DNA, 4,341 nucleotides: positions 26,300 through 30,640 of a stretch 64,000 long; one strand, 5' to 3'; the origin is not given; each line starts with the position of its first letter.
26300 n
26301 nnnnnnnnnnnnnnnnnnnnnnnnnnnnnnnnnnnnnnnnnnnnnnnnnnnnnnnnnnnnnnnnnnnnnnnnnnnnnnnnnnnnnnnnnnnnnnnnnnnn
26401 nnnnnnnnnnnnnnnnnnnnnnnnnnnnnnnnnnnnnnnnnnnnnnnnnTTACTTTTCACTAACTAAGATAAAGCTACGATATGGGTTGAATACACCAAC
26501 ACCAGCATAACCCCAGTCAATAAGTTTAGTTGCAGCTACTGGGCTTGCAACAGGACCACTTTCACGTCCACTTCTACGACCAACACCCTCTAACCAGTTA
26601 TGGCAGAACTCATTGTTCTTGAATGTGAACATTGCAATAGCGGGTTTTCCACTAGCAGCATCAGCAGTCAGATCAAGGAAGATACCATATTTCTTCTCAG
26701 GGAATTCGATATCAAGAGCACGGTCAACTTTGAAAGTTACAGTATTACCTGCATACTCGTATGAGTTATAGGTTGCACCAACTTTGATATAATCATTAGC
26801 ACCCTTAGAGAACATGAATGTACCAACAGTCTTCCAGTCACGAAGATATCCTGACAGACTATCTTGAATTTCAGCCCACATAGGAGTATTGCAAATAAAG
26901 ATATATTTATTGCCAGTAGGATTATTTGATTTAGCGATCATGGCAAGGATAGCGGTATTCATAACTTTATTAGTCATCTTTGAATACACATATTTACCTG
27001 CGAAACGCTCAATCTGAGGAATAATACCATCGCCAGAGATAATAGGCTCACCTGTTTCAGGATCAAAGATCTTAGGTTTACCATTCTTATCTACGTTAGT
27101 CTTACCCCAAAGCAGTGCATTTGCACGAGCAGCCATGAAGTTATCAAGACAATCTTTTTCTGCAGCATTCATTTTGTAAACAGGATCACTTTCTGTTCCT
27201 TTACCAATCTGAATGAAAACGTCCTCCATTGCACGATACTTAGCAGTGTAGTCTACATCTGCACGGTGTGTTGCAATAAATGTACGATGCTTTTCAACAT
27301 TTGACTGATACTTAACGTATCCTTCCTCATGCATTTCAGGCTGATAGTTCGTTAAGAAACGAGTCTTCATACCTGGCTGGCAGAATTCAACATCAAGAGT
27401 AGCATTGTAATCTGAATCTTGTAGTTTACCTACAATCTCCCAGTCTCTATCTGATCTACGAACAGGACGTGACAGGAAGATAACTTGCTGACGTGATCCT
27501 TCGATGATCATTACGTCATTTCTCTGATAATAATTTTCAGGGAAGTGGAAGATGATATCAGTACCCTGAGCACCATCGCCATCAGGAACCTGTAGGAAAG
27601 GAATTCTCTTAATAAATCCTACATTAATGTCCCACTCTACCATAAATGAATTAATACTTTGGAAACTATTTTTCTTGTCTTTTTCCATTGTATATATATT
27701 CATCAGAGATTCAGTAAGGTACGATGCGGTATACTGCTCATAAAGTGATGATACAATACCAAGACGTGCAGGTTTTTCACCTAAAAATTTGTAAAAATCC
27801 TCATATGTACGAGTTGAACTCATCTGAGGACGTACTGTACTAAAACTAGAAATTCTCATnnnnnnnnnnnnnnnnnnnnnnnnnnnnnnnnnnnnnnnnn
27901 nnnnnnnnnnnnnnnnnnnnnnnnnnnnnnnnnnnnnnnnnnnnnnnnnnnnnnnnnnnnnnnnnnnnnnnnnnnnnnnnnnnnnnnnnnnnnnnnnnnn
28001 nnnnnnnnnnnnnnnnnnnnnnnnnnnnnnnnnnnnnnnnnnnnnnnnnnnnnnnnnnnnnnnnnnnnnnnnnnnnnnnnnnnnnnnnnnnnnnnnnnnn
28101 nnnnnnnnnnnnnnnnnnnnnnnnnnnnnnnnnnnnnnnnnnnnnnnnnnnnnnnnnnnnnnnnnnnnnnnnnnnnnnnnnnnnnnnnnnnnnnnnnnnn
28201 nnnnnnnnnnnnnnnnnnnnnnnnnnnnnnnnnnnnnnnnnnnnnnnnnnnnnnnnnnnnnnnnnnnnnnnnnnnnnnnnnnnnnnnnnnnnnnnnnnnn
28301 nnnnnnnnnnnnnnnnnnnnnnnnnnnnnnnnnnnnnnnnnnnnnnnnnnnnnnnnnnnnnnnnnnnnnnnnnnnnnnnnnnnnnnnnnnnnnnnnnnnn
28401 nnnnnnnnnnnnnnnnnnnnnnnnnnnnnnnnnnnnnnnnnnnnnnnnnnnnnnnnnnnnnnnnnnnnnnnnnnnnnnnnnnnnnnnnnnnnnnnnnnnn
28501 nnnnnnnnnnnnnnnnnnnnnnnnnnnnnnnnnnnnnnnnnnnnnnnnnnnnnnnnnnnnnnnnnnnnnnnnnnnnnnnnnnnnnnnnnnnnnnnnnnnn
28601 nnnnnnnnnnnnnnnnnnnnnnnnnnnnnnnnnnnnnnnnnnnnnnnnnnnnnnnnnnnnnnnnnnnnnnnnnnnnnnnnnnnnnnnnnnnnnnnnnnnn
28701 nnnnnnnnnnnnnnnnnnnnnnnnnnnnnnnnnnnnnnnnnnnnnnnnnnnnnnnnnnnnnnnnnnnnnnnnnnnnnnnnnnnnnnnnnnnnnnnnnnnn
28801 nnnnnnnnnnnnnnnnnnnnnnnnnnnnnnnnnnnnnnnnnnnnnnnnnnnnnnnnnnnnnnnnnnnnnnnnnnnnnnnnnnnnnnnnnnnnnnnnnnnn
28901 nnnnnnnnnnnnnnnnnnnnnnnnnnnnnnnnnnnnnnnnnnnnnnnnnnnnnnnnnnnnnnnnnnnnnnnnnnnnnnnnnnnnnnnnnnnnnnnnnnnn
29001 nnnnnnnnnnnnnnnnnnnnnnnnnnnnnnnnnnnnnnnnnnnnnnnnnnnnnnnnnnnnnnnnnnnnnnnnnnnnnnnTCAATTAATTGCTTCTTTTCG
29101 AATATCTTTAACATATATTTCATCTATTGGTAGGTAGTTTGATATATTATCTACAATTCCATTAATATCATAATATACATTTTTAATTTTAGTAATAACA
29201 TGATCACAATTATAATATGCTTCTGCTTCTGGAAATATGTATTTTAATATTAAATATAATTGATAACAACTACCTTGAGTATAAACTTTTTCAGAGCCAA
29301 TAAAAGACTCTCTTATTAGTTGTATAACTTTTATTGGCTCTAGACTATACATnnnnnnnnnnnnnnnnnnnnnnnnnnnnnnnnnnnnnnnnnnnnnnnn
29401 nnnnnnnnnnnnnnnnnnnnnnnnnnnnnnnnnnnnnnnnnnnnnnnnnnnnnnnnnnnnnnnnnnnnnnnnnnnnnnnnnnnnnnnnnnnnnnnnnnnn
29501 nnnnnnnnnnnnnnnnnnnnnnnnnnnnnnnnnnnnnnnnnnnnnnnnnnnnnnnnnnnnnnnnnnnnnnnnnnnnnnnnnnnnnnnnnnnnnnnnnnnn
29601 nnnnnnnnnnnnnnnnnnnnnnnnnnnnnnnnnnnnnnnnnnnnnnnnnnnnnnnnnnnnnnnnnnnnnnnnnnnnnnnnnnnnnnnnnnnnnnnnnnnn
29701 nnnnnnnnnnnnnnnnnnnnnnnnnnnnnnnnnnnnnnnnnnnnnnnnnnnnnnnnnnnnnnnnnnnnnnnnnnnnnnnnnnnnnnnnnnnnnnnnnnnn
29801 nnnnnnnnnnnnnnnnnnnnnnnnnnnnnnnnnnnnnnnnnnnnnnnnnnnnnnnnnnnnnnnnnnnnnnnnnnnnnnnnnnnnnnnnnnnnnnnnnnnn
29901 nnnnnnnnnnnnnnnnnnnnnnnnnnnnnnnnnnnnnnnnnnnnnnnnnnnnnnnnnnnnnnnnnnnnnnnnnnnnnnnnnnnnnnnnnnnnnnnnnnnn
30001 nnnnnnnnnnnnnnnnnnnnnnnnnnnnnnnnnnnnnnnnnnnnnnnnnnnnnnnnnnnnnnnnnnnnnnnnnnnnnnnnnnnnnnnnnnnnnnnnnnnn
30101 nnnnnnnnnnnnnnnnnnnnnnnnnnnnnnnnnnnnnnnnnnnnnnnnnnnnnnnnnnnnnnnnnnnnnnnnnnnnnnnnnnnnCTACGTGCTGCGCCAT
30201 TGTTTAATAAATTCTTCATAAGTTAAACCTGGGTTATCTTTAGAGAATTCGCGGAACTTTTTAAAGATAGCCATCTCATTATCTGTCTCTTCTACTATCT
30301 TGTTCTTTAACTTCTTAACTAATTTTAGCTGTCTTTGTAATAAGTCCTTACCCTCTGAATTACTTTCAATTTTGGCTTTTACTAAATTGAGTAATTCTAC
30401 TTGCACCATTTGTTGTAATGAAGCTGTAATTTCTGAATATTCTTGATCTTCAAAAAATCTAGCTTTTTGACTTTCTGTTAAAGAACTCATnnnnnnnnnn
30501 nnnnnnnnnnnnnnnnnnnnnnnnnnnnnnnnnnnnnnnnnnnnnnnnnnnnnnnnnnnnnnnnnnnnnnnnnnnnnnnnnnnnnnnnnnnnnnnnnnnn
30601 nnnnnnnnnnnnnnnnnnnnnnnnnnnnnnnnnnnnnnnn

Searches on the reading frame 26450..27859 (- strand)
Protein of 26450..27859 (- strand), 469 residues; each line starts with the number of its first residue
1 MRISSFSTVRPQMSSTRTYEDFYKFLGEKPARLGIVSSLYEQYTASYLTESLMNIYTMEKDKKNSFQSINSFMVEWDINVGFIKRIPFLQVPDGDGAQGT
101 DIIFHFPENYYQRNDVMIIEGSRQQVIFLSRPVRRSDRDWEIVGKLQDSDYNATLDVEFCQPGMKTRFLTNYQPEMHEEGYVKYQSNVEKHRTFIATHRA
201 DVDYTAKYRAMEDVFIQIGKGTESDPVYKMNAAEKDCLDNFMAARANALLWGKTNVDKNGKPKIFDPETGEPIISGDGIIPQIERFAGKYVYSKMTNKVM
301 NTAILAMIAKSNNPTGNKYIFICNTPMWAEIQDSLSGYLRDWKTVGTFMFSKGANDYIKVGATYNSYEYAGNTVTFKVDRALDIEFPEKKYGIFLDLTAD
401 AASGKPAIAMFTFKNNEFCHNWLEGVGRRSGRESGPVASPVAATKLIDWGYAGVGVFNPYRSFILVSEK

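Call 34: search_protein_families(library=pfam, proteins=[window:26450-27859:-], max_evalue=0.01)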
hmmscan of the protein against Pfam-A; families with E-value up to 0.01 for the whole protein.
window:26450-27859:- (469 aa): 1 family
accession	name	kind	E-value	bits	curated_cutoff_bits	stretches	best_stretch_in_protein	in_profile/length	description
PF23898.1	Crass_capsid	-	9.9e-09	34.5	27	1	96-321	104-326/496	Crassvirus major capsid protein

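Call 74: search_dna_similar(query=window:26450-27859:-, collection=phages, mode=protein, max_rows=12)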
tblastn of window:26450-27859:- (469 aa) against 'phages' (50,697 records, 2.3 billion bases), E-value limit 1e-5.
Records with a match: 2; places in all: 2; records where one place covers at least 80% of the query: 2.
Best place of each record, by identity: <60% 2.
By first word of the organism name: Bacteriophage 2.
By host as written in the record: - 2.
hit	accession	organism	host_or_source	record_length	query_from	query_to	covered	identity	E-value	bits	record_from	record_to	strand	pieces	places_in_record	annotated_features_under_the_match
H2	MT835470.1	Bacteriophage sp.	human fecal samples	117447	1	465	99%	53.6%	5e-160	507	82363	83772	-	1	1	record has no annotation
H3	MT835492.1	Bacteriophage sp.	human fecal samples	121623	1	464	99%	53.0%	5e-147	469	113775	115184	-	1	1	record has no annotation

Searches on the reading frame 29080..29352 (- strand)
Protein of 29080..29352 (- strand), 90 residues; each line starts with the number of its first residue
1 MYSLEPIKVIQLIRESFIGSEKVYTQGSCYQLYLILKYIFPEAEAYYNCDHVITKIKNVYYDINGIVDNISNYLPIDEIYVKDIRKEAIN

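Call 34: search_protein_families(library=pfam, proteins=[window:29080-29352:-], max_evalue=0.01)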
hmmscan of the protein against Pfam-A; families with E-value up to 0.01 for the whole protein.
window:29080-29352:- (90 aa): 1 family
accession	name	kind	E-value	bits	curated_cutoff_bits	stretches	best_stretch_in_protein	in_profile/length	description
PF24591.1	Phage_YunG-like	-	7.4e-17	61.5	27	1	8-68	3-65/99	Phage YunG-like protein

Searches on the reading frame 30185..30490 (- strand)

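Call 34: search_protein_families(library=pfam, proteins=[window:30185-30490:-], max_evalue=0.01)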
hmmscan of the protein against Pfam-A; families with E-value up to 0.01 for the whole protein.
window:30185-30490:- (101 aa): 3 families
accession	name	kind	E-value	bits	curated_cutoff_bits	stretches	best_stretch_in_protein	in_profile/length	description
PF10732.14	DUF2524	-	0.0012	19.5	25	1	3-66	24-83/84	Protein of unknown function (DUF2524)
PF13118.11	DUF3972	-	0.0013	19.7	26.2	1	14-85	28-99/125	Protein of unknown function (DUF3972)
PF20977.2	GatF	-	0.0073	16.9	33.4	1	13-97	26-110/150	Glutamyl-tRNA(Gln) amidotransferase subunit F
